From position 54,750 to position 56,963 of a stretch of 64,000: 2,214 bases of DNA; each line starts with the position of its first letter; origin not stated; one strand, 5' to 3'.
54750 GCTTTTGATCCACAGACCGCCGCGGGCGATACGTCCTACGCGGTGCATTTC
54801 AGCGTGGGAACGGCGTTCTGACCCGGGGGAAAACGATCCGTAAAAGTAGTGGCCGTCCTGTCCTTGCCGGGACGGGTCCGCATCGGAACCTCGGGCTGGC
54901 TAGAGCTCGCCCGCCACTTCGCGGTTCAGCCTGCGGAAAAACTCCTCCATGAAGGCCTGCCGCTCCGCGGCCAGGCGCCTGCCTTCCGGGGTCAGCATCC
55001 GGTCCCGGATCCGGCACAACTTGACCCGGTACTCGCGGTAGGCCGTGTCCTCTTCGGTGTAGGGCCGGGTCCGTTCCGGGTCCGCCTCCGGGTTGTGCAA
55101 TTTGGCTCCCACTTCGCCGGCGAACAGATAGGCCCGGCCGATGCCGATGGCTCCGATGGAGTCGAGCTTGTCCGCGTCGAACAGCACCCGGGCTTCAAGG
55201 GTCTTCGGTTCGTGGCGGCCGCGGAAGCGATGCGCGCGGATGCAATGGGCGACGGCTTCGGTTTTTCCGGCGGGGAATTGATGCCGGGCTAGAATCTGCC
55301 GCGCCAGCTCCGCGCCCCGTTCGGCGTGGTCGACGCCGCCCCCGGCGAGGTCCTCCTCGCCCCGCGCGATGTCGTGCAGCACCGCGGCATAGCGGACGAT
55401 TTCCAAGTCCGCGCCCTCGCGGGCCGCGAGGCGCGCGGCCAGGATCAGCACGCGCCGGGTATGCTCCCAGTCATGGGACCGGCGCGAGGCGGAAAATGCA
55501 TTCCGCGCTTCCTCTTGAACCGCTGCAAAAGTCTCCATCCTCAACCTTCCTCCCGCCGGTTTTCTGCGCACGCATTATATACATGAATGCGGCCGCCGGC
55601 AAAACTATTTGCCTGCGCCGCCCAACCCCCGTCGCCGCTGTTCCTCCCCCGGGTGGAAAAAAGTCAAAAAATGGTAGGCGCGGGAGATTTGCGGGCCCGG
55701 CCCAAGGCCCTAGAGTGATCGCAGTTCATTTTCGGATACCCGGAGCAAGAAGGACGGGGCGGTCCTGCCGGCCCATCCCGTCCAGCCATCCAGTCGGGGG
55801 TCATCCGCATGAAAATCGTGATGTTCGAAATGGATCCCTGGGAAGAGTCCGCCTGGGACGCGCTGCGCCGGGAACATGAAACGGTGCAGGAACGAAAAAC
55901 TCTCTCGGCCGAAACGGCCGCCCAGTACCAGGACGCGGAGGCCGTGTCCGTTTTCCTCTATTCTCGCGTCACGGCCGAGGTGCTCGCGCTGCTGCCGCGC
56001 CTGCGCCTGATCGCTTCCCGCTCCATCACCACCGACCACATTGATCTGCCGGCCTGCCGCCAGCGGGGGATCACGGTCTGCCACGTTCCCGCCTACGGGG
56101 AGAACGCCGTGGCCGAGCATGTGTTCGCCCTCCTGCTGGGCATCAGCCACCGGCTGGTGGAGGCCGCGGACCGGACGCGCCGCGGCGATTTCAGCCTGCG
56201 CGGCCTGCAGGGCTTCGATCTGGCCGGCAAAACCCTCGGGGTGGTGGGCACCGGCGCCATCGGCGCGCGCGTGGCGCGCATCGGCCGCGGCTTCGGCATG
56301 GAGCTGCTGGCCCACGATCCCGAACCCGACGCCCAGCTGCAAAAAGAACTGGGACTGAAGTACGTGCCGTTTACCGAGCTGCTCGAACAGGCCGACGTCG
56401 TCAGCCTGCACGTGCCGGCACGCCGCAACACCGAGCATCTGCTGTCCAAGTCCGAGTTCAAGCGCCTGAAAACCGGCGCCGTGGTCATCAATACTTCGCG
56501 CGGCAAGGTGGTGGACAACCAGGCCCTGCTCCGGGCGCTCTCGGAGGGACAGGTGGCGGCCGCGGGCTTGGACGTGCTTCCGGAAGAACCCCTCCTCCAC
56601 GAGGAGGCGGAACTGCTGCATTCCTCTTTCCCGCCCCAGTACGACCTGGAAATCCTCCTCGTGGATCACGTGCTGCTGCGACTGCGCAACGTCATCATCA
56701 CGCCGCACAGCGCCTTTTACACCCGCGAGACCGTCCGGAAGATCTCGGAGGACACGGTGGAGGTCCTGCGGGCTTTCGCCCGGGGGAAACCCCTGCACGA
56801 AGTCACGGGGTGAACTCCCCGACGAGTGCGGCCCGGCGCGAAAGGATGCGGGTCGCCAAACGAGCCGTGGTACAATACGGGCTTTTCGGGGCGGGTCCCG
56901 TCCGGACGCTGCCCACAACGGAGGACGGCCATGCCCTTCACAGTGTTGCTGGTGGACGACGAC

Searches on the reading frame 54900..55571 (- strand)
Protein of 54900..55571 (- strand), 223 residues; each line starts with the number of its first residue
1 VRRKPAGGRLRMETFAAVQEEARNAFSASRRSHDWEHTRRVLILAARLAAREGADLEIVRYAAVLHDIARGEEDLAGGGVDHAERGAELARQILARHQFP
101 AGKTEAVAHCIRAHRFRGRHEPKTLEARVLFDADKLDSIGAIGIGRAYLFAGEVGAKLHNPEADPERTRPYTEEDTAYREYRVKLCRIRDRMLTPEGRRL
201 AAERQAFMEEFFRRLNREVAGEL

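Call 9: search_protein_families(library=pfam, proteins=[window:54900-55571:-], max_evalue=0.01)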
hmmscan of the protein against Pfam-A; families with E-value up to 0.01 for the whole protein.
window:54900-55571:- (223 aa): 1 family
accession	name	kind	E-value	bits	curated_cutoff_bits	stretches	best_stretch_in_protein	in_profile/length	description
PF01966.28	HD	-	1.3e-19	71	22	1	35-137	2-114/116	HD domain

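Call 12: find_related_loci(query=window:54900-55571:-, collection=genome_contigs, flank=10000)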
Query window:54900-55571:- (223 aa) in genome_contigs; peptide patterns used: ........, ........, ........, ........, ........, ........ (x = any residue, [..] = any of these).
599 stretches matched a pattern (row limit reached: there are more); 557 encode a relative of the query (tblastn E <= 1e-3); the best 80 are kept; 80 distinct loci.
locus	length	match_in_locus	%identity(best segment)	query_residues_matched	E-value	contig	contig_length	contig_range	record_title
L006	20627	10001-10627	63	15-223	5e-83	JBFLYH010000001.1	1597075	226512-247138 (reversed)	MAG: candidate division FCPU426 bacterium isolate MAG080 MAG080_1, whole genome shotgun sequence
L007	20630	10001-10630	58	14-223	8e-81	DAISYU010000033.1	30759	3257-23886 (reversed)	MAG TPA_asm: Thermodesulfobacteriota bacterium isolate CTOTU18761 NODE_1180_length_30759_cov_10.878420, whole genome sho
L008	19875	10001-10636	58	10-221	3e-79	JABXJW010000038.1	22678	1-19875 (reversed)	MAG: Desulfobacterales bacterium isolate CR_Bin_276 NODE_50_length_22678_cov_8.739525, whole genome shotgun sequence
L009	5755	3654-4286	55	13-223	2e-79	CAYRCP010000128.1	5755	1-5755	MAG TPA_asm: uncultured Bacteriovoracaceae bacterium isolate binchicken_co42_315 genome assembly, contig: NODE_27052_len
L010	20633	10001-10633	56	13-223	2e-78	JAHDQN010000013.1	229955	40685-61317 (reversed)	MAG: Deltaproteobacteria bacterium isolate SM3-B3m k141_4056, whole genome shotgun sequence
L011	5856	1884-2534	61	7-223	2e-78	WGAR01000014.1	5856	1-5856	MAG: Thermodesulfobacteriaceae bacterium isolate S143_67 k151_11125, whole genome shotgun sequence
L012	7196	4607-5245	58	9-221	5e-78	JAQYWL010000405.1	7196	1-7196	MAG: Desulfobacteria bacterium isolate Co_bin7 Co_bin7_c_000005824659, whole genome shotgun sequence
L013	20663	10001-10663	55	4-221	6e-78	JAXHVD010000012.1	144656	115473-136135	MAG: Thermodesulfobacteriota bacterium isolate MAG68_tar_biofilm MAG68_12, whole genome shotgun sequence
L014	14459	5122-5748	57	15-223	5e-78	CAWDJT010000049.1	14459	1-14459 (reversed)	MAG: uncultured delta proteobacterium isolate MFD00709.bin.2.118 genome assembly, contig: contig_68890, whole genome sho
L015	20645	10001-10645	53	8-222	2e-77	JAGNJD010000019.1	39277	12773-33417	MAG: Candidatus Goldiibacteriota bacterium isolate Gw_SlDig_bin_230 Gw_SlDig_1429_length_39277_cov_6.346232, whole genom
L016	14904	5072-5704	55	12-222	1e-77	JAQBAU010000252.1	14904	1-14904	MAG: Desulfobacterales bacterium isolate MAG_328_bin-12 328_bin-12_ctg-252, whole genome shotgun sequence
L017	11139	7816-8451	61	12-222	1e-77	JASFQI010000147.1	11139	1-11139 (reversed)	MAG: Desulfobacteraceae bacterium isolate D0819S20remetaG_Bin_281 D0819S20remetaG_FD_scaffold_859_c1, whole genome shotg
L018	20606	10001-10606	58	22-223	2e-77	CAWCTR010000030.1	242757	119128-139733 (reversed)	MAG: uncultured delta proteobacterium isolate MFD01476.bin.2.8 genome assembly, contig: contig_69412, whole genome shotg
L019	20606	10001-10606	59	22-223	2e-77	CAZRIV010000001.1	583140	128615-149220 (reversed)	MAG TPA_asm: uncultured Bacteriovoracaceae bacterium isolate binchicken_co204_164 genome assembly, contig: NODE_8_length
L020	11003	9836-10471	59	12-223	4e-77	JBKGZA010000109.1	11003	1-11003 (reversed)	MAG: Bacteroidales bacterium isolate C4M09_3 NODE_1935_length_11003_cov_11.395323, whole genome shotgun sequence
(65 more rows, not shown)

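Call 18: find_homologous_proteins(query=window:54900-55571:-, max_evalue=1e-40)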
Query window:54900-55571:- (223 aa): 4720 proteins with E <= 1e-40 among 8000 candidates; the best 120 are listed.
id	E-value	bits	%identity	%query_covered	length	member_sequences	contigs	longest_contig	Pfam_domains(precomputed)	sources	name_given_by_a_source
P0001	2.2e-131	454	100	95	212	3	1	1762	PF01966.29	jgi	-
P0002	4.9e-87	309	67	95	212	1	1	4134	PF01966.29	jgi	jgi:uncharacterized protein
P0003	2.7e-86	307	68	95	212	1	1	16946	PF01966.29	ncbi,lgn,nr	ncbi:HD domain-containing protein [candidate division FCPU426 bacterium]|nr:HD domain-containing pro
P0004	5.1e-86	306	70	95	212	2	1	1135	PF01966.29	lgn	-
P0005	3.2e-84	300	67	95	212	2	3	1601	PF01966.29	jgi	-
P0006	6.4e-83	296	65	97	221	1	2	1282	PF01966.29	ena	-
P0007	1.7e-82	294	66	95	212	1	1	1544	PF01966.29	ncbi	-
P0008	4.0e-82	293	63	100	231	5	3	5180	PF01966.29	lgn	-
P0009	6.3e-82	293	67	95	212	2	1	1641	PF01966.29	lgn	-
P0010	9.8e-82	292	67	95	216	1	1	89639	PF01966.29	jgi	jgi:uncharacterized protein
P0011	2.3e-81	291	99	61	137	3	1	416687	PF01966.29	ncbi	-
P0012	7.8e-81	289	65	94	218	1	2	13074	PF01966.29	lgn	-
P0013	2.8e-80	287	64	95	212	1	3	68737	PF01966.29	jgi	jgi:uncharacterized protein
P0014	4.1e-80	287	67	92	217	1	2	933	PF01966.29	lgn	-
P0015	5.8e-80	286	64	94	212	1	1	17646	PF01966.29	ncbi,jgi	jgi:uncharacterized protein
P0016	7.4e-80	286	65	92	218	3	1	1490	PF01966.29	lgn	-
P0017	2.5e-79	284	59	94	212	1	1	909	PF01966.29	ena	-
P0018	2.6e-79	284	61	95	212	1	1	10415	PF01966.29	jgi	jgi:uncharacterized protein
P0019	4.8e-79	283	66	94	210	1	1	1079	PF01966.29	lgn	-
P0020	8.0e-79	282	63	96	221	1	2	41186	PF01966.29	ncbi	-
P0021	1.1e-78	282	67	95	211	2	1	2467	PF01966.29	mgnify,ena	mgnify:FL=1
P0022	1.3e-78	282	60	94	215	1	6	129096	PF01966.29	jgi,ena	jgi:uncharacterized protein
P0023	1.3e-78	282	60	94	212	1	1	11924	PF01966.29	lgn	-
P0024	1.6e-78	281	63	95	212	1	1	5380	PF01966.29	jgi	jgi:uncharacterized protein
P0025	3.0e-78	281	61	95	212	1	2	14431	PF01966.29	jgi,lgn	jgi:uncharacterized protein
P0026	3.3e-78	280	63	94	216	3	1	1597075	PF01966.29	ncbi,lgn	ncbi:MAG: HD domain-containing protein [candidate division FCPU426 bacterium]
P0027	4.0e-78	280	64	95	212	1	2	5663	PF01966.29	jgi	jgi:uncharacterized protein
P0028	4.7e-78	280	59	95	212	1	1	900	PF01966.29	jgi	jgi:uncharacterized protein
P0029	4.9e-78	280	60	95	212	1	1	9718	PF01966.29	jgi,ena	-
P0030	5.0e-78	280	61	98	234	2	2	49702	PF01966.29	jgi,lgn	-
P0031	7.8e-78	279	60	99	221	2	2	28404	PF01966.29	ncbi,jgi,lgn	jgi:uncharacterized protein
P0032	1.0e-77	279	59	95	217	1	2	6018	PF01966.29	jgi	jgi:uncharacterized protein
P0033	1.5e-77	278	58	95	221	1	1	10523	PF01966.29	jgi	jgi:uncharacterized protein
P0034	1.6e-77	278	61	89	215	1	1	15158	PF01966.29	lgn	-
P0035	1.7e-77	278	60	95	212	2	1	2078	PF01966.29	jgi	jgi:uncharacterized protein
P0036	1.8e-77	278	68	86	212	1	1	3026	PF01966.29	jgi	jgi:uncharacterized protein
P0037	1.9e-77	278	62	96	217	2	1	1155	PF01966.29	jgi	jgi:uncharacterized protein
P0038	2.2e-77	278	64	94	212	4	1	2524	PF01966.29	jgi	jgi:uncharacterized protein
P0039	2.5e-77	278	60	94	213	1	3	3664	PF01966.29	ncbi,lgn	-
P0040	2.5e-77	278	60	94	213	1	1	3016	PF01966.29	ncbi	-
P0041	2.5e-77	277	62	95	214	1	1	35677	PF01966.29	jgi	jgi:uncharacterized protein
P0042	2.7e-77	277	62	94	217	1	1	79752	PF01966.29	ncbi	-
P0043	3.4e-77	277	63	95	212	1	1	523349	PF01966.29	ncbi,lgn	-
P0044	4.0e-77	277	62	94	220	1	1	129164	PF01966.29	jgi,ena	jgi:uncharacterized protein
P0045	4.6e-77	277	62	94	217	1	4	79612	PF01966.29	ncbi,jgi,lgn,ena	-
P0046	5.3e-77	276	61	92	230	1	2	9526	PF01966.29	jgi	jgi:uncharacterized protein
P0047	7.1e-77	276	61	93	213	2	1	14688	PF01966.29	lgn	-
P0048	8.3e-77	276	60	94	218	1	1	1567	PF01966.29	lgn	-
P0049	9.1e-77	276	62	94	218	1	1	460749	PF01966.29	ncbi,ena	-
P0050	1.4e-76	275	64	90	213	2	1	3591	PF01966.29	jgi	jgi:uncharacterized protein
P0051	1.5e-76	275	61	94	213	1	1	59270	PF01966.29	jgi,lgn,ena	-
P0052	1.7e-76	275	59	94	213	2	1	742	PF01966.29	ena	-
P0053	2.0e-76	275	57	95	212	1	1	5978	PF01966.29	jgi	jgi:uncharacterized protein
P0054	2.0e-76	275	63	90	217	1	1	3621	PF01966.29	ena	-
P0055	2.8e-76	274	59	99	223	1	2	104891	PF01966.29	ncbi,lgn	-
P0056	3.0e-76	274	58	94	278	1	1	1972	PF01966.29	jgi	jgi:uncharacterized protein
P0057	3.0e-76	274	58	94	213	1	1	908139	PF01966.29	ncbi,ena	-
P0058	3.3e-76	274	59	94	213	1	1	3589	PF01966.29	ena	-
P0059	3.5e-76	274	59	96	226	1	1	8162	PF01966.29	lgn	-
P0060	3.5e-76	274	63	93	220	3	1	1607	PF01966.29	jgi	-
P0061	4.1e-76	274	61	95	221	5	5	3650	PF01966.29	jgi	jgi:uncharacterized protein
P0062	4.2e-76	274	58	96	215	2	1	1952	PF01966.29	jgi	jgi:uncharacterized protein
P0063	4.3e-76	273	58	95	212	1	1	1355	PF01966.29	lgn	-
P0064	4.9e-76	273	62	94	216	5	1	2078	PF01966.29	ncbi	-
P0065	5.0e-76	273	60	92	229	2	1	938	PF01966.29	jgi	jgi:uncharacterized protein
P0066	5.1e-76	273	59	94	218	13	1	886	PF01966.29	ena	-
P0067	5.8e-76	273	56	99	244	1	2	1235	PF01966.29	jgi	jgi:uncharacterized protein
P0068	6.1e-76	273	58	92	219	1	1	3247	PF01966.29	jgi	jgi:uncharacterized protein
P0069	7.6e-76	273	60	94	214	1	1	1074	PF01966.29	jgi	-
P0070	7.8e-76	273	62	94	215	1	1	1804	PF01966.29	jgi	jgi:uncharacterized protein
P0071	8.5e-76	273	58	99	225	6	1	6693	PF01966.29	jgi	-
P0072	8.8e-76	272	64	93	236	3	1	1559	PF01966.29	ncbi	-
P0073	1.2e-75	272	63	95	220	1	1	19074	PF01966.29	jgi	jgi:uncharacterized protein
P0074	1.2e-75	272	62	94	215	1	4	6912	PF01966.29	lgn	-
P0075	1.3e-75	272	57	96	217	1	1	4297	PF01966.29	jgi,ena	-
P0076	1.3e-75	272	60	92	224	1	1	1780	PF01966.29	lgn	-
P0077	1.3e-75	272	59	91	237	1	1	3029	PF01966.29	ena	-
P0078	1.7e-75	272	61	90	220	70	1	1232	PF01966.29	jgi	jgi:uncharacterized protein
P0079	1.9e-75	271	59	93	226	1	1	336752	PF01966.29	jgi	jgi:uncharacterized protein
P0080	1.9e-75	271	62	93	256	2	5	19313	PF01966.29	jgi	jgi:uncharacterized protein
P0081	2.2e-75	271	59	94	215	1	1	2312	PF01966.29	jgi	-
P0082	2.4e-75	271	60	96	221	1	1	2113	PF01966.29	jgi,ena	-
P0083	2.8e-75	271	60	93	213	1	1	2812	PF01966.29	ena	-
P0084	2.9e-75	271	59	94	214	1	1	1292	PF01966.29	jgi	jgi:uncharacterized protein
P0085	3.3e-75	271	58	94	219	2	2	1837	PF01966.29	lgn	-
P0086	3.5e-75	271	59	95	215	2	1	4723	PF01966.29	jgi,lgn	jgi:uncharacterized protein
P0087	3.7e-75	270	61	96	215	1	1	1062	PF01966.29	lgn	-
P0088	3.9e-75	270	59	94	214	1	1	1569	PF01966.29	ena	-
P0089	4.0e-75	270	59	93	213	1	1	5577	PF01966.29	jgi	jgi:uncharacterized protein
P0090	4.0e-75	270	61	94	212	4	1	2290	PF01966.29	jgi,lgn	jgi:uncharacterized protein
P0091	4.4e-75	270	61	95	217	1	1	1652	PF01966.29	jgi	jgi:uncharacterized protein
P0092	4.5e-75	270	63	93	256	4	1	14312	PF01966.29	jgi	jgi:uncharacterized protein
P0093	4.6e-75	270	61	95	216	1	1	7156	PF01966.29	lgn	-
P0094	4.7e-75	270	59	94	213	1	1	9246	PF24391.2,PF01966.29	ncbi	ncbi:MAG: HD domain-containing protein [Desulfomonilia bacterium]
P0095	4.7e-75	270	59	95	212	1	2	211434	PF01966.29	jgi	-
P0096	5.4e-75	270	61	96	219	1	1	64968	PF01966.29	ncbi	-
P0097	5.5e-75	270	63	93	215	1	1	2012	PF01966.29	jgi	-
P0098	5.5e-75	270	63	93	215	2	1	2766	PF01966.29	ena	-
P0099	6.0e-75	270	59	94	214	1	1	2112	PF01966.29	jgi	jgi:uncharacterized protein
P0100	6.1e-75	270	58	94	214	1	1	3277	PF01966.29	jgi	jgi:uncharacterized protein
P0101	6.1e-75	270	57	91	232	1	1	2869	PF01966.29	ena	-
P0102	6.2e-75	270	58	94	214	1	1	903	PF01966.29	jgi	-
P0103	6.4e-75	270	57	95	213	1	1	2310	PF01966.29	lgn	-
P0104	6.5e-75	270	63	90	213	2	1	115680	PF01966.29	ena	-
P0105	7.3e-75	269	58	94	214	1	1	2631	PF01966.29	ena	-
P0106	7.4e-75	269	59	96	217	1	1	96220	PF01966.29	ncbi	-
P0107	7.6e-75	269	58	95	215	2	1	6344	PF01966.29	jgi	jgi:uncharacterized protein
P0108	7.8e-75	269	58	94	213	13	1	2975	PF01966.29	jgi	jgi:uncharacterized protein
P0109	8.4e-75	269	59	94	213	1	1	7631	PF01966.29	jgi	jgi:uncharacterized protein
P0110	8.5e-75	269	58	95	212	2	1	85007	PF01966.29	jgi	jgi:uncharacterized protein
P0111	8.6e-75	269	58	94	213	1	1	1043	PF01966.29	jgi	-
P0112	8.7e-75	269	57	95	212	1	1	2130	PF01966.29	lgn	-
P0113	9.6e-75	269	58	94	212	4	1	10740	PF01966.29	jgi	jgi:uncharacterized protein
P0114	9.6e-75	269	57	95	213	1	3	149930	PF01966.29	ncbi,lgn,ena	-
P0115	1.0e-74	269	57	95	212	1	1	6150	PF01966.29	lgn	-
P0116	1.1e-74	269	58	96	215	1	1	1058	PF01966.29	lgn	-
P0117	1.1e-74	269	62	88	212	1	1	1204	PF01966.29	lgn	-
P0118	1.1e-74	269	57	95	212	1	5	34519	PF01966.29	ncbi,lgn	-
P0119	1.2e-74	269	59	92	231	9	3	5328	PF24391.2,PF01966.29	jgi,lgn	-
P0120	1.2e-74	269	58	94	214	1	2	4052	PF01966.29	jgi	jgi:uncharacterized protein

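Call 19: find_encoding_contigs(protein=P0011, flank=10000, max_places=10)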
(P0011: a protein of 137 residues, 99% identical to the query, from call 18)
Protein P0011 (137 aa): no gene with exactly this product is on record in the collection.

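Call 20: find_encoding_contigs(protein=P0001, flank=10000, max_places=10)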
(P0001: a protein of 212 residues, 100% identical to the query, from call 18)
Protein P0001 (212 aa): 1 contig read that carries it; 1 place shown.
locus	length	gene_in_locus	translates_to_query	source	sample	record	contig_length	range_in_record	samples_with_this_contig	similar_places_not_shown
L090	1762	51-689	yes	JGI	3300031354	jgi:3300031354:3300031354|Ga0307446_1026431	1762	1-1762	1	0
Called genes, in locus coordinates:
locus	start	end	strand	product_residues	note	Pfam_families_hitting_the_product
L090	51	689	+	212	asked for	PF01966:HD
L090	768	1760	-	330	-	?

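Call 22: list_cluster_members(proteins=[P0011, P0001])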
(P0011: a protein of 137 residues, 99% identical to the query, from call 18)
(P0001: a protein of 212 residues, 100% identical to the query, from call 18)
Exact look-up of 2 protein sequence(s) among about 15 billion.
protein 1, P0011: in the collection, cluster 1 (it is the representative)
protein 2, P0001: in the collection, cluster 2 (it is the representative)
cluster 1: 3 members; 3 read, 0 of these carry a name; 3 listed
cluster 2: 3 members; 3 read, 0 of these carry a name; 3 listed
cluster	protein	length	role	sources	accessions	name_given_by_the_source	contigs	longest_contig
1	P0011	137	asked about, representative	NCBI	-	-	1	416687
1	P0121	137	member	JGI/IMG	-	-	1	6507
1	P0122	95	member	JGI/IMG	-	-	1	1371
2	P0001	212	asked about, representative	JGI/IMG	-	-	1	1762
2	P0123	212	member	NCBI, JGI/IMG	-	-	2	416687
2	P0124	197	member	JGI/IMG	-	-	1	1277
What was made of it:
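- A 416,687-bp NCBI contig carries both the 137-aa fragment and the 212-aa gene (call 22).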

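Call 23: find_encoding_contigs(protein=window:54900-55538:-, flank=10000, max_places=10)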
Protein window:54900-55538:- (212 aa): no gene with exactly this product is on record in the collection.

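Call 50: search_protein_families(library=ncbifam, proteins=[window:54900-55538:-], max_evalue=0.001)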
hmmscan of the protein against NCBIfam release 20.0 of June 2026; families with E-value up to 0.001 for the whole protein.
window:54900-55538:- (212 aa): 11 families
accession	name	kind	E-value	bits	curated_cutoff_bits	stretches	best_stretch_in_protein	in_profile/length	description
NF007515.0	PRK10119.1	equivalog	5.3e-33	114.4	286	1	11-211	14-215/231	phosphohydrolase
NF009345.0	PRK12705.1-2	equivalog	1.2e-08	33.9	904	1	11-82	313-382/509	hypothetical protein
TIGR00277.1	HDIG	domain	1.4e-08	34.4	27.6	1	25-86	7-72/84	HDIG domain-containing metalloprotein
NF045665.1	NTPtran_DVU1551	equivalog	2.9e-07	29.8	315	1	10-125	203-310/359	DVU_1551 family NTP transferase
TIGR01693.1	UTase_glnD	equivalog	1.5e-06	26.8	519.4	1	44-103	464-517/850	[protein-PII] uridylyltransferase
TIGR03319.1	RNase_Y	equivalog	1.1e-05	24.2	454.35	1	25-125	332-420/514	ribonuclease Y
NF002895.0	PRK03381.1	equivalog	3.1e-05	22.3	631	1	46-103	444-495/782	[protein-PII] uridylyltransferase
NF003467.0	PRK05092.1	equivalog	0.00013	19.9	959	1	42-103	536-591/940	[protein-PII] uridylyltransferase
NF001366.0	PRK00275.1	equivalog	0.00032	18.8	1299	1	31-103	484-549/895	[protein-PII] uridylyltransferase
NF009343.0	PRK12703.1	equivalog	0.00055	18.9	434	1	25-81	190-242/339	tRNA (cytidine(56)-2'-O)-methyltransferase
TIGR01596.1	cas3_HD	equivalog_domain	0.00082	19.5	43.45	0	66-136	63-114/178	CRISPR-associated endonuclease Cas3''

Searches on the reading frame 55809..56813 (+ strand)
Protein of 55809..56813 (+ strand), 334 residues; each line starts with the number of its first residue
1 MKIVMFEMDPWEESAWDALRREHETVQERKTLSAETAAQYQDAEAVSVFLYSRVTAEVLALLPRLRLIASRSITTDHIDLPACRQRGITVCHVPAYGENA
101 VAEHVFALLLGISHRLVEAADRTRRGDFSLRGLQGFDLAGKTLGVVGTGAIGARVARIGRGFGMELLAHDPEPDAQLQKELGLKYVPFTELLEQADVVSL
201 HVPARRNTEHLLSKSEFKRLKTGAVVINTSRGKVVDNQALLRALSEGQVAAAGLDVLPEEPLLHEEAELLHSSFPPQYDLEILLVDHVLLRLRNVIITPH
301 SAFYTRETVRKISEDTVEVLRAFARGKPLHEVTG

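Call 32: search_protein_families(library=pfam, proteins=[window:55809-56813:+], max_evalue=0.01)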
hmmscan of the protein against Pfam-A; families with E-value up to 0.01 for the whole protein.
window:55809-56813:+ (334 aa): 6 families
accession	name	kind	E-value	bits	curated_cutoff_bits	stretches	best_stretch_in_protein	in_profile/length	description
PF02826.25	2-Hacid_dh_C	-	5.4e-53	179.4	25.1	1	106-302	1-178/178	D-isomer specific 2-hydroxyacid dehydrogenase, NAD binding domain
PF00389.36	2-Hacid_dh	-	1.4e-30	106.2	24.6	1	10-330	6-130/134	D-isomer specific 2-hydroxyacid dehydrogenase, catalytic domain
PF03446.21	NAD_binding_2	-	4.8e-05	23.9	21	1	143-251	2-114/161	NAD binding domain of 6-phosphogluconate dehydrogenase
PF07991.19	KARI_N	-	0.0025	17.8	20.6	1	138-227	2-92/165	Acetohydroxy acid isomeroreductase, NADPH-binding domain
PF03807.23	F420_oxidored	-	0.0067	17.4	21.6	0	143-230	2-92/94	NADP oxidoreductase coenzyme F420-dependent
PF13241.12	NAD_binding_7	-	0.0074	17.3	22.1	0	137-213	4-80/104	Putative NAD(P)-binding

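Call 33: find_encoding_contigs(protein=window:55809-56813:+, flank=10000, max_places=10)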
Protein window:55809-56813:+ (334 aa): 5 contigs read that carry it; 4 places shown.
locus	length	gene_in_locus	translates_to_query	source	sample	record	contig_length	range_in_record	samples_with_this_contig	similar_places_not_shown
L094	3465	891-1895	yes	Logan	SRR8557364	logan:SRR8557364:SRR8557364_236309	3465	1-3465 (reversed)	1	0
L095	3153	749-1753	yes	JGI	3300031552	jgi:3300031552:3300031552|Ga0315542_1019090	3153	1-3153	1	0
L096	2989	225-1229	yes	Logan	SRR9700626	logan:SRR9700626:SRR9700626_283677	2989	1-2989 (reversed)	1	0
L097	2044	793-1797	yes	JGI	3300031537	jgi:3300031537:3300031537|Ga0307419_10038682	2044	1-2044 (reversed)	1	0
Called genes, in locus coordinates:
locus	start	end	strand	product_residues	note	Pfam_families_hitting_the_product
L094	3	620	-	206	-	?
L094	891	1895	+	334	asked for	PF00389:2-Hacid_dh, PF02826:2-Hacid_dh_C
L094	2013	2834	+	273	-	PF00072:Response_reg, PF00165:HTH_AraC, PF12833:HTH_18, PF00165:HTH_AraC (weak)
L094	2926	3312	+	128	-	PF00072:Response_reg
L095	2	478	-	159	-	?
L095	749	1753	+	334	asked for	PF00389:2-Hacid_dh, PF02826:2-Hacid_dh_C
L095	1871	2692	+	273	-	PF00072:Response_reg, PF00165:HTH_AraC, PF12833:HTH_18, PF00165:HTH_AraC (weak)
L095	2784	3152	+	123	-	?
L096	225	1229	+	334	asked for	PF00389:2-Hacid_dh, PF02826:2-Hacid_dh_C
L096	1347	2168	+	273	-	PF00072:Response_reg, PF00165:HTH_AraC, PF12833:HTH_18, PF00165:HTH_AraC (weak)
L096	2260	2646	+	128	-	PF00072:Response_reg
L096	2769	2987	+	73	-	?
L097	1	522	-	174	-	?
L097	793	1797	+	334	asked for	PF00389:2-Hacid_dh, PF02826:2-Hacid_dh_C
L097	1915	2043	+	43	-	?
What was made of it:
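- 55809..56813 (+): Right flank ('B'): a D-2-hydroxyacid dehydrogenase gene, divergent from the HD gene. Calls 32, 33.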
